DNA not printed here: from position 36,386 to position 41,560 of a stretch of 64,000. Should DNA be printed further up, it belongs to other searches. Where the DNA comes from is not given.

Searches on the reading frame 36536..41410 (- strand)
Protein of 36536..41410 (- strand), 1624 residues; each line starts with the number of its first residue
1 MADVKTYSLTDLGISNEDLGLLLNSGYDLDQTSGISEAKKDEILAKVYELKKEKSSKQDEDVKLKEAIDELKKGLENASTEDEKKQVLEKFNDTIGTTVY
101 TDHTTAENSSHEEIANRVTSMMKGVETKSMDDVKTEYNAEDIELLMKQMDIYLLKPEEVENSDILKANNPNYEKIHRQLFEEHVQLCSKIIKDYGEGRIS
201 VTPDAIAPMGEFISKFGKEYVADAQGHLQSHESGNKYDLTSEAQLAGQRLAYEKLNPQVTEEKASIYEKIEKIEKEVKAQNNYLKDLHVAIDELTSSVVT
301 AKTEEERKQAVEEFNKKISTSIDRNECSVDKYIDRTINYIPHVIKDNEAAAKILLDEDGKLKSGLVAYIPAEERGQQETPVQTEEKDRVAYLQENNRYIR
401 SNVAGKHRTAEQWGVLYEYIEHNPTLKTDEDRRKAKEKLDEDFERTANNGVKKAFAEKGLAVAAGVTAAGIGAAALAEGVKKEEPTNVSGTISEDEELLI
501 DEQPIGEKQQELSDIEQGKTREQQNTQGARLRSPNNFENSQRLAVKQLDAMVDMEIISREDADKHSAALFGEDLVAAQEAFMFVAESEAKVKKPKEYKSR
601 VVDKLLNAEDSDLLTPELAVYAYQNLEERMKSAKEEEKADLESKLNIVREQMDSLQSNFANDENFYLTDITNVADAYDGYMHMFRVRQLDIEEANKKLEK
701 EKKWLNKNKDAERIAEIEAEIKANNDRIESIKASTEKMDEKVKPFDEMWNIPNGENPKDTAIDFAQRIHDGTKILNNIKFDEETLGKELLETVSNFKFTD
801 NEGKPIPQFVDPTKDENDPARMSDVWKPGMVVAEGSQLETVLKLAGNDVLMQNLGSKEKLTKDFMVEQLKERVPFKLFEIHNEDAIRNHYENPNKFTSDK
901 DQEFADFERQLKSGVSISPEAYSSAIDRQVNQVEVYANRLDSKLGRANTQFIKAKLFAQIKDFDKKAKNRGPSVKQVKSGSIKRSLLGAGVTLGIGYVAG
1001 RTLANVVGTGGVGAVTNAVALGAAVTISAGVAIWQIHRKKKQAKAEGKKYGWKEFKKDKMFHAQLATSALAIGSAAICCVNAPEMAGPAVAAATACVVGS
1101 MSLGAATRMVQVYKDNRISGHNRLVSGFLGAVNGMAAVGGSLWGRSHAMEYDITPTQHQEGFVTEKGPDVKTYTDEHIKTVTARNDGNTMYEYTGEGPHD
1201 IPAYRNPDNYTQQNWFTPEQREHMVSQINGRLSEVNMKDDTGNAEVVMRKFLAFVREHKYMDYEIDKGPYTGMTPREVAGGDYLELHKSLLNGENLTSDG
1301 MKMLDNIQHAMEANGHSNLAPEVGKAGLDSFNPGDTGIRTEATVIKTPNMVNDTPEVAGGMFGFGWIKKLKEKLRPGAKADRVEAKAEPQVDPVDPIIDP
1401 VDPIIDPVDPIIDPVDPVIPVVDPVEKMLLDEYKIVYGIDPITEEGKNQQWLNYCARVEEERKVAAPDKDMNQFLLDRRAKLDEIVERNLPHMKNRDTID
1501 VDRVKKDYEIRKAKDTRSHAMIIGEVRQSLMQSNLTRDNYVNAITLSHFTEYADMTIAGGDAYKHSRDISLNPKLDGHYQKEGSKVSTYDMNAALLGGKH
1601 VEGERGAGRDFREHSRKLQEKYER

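Call 3: search_protein_families(library=pfam, proteins=[window:36536-41410:-], max_evalue=1)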
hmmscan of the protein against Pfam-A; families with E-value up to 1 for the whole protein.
window:36536-41410:- (1624 aa): 2 families
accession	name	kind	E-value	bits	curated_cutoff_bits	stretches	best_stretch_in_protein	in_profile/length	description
PF09606.15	Med15_N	-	0.05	13.8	24.1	1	1212-1244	2-33/72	ARC105/Med15 mediator subunit N-terminal KIX domain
PF19026.7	UBA_HYPK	-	0.09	12.6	27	1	138-151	4-17/41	HYPK UBA domain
